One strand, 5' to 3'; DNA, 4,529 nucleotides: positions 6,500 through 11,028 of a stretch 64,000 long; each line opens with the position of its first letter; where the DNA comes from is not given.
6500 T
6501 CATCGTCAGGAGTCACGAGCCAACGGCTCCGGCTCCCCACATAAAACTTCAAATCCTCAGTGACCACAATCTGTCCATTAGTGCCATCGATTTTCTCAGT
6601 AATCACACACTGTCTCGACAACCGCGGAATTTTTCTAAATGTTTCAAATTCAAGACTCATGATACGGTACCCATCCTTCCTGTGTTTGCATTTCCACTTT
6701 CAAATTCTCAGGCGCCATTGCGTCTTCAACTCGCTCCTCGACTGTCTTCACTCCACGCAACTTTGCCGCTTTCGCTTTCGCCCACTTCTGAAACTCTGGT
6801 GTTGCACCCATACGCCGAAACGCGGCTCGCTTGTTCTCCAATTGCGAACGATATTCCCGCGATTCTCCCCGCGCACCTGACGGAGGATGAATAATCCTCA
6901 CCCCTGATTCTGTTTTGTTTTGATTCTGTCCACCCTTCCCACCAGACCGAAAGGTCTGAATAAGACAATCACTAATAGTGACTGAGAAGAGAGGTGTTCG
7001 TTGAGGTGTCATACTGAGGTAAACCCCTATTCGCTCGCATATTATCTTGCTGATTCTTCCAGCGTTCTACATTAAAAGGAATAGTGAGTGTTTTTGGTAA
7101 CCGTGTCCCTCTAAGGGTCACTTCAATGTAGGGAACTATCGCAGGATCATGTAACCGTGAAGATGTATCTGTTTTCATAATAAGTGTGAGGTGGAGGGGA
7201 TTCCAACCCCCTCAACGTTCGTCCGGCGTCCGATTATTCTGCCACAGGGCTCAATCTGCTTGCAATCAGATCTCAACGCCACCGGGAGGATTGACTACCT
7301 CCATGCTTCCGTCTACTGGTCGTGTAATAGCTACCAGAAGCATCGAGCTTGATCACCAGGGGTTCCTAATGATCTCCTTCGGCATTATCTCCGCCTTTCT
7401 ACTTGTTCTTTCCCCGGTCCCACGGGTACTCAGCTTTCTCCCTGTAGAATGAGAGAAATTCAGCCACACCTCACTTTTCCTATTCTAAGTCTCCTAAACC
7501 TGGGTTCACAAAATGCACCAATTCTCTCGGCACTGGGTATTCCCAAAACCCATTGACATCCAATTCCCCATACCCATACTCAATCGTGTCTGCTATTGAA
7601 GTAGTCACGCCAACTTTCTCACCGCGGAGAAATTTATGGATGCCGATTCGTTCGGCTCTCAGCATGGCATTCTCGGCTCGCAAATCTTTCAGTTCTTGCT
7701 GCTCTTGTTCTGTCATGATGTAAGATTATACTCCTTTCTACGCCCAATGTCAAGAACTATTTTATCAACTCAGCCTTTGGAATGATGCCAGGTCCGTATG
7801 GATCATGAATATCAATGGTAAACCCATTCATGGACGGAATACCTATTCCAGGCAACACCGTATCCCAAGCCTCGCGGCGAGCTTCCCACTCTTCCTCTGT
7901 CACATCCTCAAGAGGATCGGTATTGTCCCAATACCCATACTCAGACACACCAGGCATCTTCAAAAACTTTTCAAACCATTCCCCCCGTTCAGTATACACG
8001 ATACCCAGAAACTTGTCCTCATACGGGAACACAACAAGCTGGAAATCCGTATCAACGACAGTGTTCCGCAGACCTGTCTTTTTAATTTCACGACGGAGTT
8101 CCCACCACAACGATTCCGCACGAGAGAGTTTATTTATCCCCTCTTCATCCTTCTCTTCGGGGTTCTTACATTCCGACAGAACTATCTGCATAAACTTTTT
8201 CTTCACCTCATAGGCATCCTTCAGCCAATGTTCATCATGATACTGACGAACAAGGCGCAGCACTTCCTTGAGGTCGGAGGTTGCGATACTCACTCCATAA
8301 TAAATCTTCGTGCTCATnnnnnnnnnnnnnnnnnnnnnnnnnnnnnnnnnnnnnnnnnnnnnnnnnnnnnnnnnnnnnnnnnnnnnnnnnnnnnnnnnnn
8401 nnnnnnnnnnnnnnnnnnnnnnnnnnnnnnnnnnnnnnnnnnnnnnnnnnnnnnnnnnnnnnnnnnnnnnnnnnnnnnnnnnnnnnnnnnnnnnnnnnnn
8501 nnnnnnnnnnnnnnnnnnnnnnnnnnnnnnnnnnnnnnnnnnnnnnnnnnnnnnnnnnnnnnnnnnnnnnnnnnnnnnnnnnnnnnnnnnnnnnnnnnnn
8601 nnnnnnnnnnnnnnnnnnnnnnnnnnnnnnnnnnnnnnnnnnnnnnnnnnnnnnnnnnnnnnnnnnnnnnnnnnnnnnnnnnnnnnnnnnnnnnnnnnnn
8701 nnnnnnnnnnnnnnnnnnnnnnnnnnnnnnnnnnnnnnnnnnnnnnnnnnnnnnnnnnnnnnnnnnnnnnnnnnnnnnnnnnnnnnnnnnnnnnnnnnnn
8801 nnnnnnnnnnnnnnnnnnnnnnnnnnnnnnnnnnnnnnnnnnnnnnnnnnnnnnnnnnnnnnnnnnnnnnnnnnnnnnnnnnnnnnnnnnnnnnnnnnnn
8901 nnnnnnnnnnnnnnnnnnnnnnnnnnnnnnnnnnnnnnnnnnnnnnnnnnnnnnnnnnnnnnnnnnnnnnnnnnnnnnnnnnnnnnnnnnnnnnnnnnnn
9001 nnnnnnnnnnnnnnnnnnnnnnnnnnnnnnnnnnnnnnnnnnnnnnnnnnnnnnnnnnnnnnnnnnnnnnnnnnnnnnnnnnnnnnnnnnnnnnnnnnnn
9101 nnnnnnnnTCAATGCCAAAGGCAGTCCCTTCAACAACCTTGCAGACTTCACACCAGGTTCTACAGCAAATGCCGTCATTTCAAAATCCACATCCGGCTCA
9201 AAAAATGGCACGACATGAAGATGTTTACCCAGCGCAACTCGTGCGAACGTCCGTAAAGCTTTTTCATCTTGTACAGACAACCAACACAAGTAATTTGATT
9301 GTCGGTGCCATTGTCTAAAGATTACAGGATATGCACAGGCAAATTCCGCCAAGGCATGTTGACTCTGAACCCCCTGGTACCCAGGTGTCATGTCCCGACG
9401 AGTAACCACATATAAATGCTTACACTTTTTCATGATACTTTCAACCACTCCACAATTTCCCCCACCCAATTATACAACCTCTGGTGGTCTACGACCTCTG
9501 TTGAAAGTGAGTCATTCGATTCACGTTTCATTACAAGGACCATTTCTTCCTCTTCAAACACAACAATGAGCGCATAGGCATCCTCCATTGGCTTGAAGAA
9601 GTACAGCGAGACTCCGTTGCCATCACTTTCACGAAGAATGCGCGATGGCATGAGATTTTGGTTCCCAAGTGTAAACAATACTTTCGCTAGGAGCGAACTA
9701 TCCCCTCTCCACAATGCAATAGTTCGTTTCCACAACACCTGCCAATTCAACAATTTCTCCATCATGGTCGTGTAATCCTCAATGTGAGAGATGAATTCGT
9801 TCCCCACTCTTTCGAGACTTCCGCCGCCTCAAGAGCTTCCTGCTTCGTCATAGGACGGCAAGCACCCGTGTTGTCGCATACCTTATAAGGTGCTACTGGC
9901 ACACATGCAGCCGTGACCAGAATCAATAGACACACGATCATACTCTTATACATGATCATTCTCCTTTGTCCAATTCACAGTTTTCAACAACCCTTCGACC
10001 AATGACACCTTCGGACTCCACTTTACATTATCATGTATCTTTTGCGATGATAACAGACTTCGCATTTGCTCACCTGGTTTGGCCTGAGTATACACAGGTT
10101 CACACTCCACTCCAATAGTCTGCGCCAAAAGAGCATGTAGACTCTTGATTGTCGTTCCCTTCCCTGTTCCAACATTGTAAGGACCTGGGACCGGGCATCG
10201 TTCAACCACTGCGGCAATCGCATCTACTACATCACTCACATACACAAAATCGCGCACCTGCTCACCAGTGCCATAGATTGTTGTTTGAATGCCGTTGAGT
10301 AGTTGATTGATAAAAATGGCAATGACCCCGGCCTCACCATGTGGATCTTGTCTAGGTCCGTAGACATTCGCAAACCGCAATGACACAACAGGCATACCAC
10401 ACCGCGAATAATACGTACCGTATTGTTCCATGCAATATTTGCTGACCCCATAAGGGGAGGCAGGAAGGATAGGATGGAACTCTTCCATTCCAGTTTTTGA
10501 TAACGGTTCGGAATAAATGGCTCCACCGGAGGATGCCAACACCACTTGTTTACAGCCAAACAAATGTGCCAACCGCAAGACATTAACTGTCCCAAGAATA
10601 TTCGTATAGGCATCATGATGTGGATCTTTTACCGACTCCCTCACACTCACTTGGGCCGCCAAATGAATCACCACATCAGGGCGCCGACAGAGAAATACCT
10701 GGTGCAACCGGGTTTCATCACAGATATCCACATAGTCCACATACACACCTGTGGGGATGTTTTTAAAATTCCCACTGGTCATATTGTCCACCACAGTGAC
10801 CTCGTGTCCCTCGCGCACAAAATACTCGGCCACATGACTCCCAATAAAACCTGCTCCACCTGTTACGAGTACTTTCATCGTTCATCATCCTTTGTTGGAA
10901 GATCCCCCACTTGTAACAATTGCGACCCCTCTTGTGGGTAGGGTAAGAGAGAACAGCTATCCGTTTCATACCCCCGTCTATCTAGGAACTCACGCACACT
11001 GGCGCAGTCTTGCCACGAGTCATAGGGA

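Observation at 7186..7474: ORF-free 290-nt stretch with tRNA-like T-arm plus acceptor stem (tmRNA-like architecture)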

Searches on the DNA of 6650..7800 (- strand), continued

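Call 99: search_with_rna_model(model_id=R2, sources=[window, L001, L108, L109, L111, L112, L115, L117, L118, L120, L122, L125, L136, L144, L153], max_evalue=0.00001, make_alignment=true)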
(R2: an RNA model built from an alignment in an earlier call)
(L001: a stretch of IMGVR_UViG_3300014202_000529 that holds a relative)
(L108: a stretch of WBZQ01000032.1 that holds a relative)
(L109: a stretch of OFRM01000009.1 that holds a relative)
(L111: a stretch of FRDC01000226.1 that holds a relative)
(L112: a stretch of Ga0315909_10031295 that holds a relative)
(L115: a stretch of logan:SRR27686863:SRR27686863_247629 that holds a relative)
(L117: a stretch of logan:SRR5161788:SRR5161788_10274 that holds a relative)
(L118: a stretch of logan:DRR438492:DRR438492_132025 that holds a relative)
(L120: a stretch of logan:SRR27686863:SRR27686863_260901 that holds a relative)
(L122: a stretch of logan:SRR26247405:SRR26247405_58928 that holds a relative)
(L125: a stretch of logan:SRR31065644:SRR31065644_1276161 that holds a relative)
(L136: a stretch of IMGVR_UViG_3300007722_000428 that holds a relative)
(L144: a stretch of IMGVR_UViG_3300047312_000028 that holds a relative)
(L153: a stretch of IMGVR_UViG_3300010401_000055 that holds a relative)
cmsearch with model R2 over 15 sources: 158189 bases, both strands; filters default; matches with E-value up to 0.00001: 15.
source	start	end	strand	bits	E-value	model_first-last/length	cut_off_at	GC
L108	1511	1815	+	328.1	2.5e-105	1-307/307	no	0.49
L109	2828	3133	+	327.4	4.2e-105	1-307/307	no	0.49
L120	840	1144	+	327.3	4.7e-105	1-307/307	no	0.49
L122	1811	2115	+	325.6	1.7e-104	1-307/307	no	0.48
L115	202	507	+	323.3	9.4e-104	1-307/307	no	0.49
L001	2468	2772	+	321.2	4.5e-103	1-307/307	no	0.5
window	7177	7483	-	320.4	8.5e-103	1-307/307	no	0.51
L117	2029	2334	+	318.5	3.4e-102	1-307/307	no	0.52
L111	4788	5090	-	311.4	6.9e-100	1-307/307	no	0.47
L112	4059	4363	+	302.3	6.7e-97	1-307/307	no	0.51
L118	1992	2294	+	279.1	2.3e-89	1-307/307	no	0.47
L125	2850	3162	+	246.2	1.2e-78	1-307/307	no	0.49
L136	5375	5673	+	213.8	4.3e-68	1-307/307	no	0.5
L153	2320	2621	+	161.3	5.2e-51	1-307/307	no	0.47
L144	2303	2601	+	157.4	9.4e-50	1-307/307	no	0.47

Alignment A8: 15 matches aligned to the model, 336 columns, each read 5' to 3' on its own strand. Consensus structure (alignment columns), stored with it:
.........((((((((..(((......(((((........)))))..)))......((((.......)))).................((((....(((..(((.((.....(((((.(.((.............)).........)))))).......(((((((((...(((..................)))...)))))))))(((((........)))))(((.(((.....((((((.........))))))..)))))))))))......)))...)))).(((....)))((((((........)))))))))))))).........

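Call 114: search_with_rna_model(model_id=R2, sources=[L172, L173, L174, L175, L176, L177, L178], max_evalue=1)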
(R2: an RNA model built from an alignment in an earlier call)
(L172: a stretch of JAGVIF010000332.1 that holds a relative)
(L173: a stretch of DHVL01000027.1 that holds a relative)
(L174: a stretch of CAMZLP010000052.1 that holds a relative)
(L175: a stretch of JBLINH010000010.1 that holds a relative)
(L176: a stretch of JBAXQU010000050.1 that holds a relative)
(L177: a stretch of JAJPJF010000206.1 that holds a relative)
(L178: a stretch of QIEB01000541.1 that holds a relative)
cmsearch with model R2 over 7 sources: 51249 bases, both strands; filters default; matches with E-value up to 1: 1.
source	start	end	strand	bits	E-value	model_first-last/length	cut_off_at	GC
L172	3636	3797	+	7.7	0.17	1-307/307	no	0.54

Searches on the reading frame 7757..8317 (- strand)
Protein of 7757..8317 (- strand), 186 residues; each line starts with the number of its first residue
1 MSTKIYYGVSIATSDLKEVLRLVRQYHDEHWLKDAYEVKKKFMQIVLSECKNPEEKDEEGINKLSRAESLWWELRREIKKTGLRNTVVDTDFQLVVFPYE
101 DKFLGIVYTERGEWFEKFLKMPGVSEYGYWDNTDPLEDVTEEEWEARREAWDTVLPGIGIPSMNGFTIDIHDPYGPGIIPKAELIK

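Call 10: search_protein_families(library=pfam, proteins=[window:7757-8317:-], max_evalue=0.01)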
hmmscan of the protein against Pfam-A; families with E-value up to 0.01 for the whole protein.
window:7757-8317:- (186 aa): 0 families

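Call 11: search_protein_families(library=phrogs, proteins=[window:7757-8317:-], max_evalue=0.001)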
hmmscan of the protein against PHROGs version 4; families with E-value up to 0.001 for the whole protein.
window:7757-8317:- (186 aa): 0 families

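Call 25: find_related_loci(query=window:7757-8317:-, collection=viral_contigs, flank=4000)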
Query window:7757-8317:- (186 aa) in viral_contigs; peptide patterns used: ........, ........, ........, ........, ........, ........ (x = any residue, [..] = any of these).
5 stretches matched a pattern; 5 encode a relative of the query (tblastn E <= 1e-3); 5 distinct loci.
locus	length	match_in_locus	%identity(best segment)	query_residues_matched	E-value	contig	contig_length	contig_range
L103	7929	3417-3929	35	1-176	5e-28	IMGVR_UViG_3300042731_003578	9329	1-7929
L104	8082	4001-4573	32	1-186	2e-25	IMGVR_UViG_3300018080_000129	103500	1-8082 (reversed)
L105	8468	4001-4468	28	1-155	3e-9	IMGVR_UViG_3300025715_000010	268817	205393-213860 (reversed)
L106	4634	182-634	29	1-173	5e-9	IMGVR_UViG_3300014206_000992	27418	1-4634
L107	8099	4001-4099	48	122-154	5e-7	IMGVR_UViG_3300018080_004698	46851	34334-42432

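Call 65: search_solved_structures(query=window:7757-8317:-, max_evalue=1)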
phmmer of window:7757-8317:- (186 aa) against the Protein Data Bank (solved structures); distinct sequences matched with E-value up to 1: 0.

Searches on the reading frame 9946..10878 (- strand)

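Call 66: search_protein_families(library=pfam, proteins=[window:9946-10878:-], max_evalue=0.001)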
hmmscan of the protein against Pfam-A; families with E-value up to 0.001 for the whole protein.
window:9946-10878:- (310 aa): 7 families
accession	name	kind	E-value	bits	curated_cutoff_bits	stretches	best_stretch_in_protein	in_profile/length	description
PF01370.27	Epimerase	-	9.8e-62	208.9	20.9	1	3-237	1-240/240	NAD dependent epimerase/dehydratase family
PF16363.11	GDP_Man_Dehyd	-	5.1e-53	181.1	27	1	4-297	1-329/332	GDP-mannose 4,6 dehydratase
PF01073.25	3Beta_HSD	-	1.9e-20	73.5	22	1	4-221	1-225/280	3-beta hydroxysteroid dehydrogenase/isomerase family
PF02719.21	Polysacc_synt_2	-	6.4e-16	58.8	20.2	1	3-281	1-279/293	Polysaccharide biosynthesis protein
PF04321.23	RmlD_sub_bind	-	2.1e-14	53.7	27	1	1-268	1-247/287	RmlD substrate binding domain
PF07993.18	NAD_binding_4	-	1.2e-12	48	20.1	1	63-204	85-241/258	Male sterility protein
PF13460.12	NAD_binding_10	-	0.0004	20.7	27.2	1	7-139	1-122/184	NAD(P)H-binding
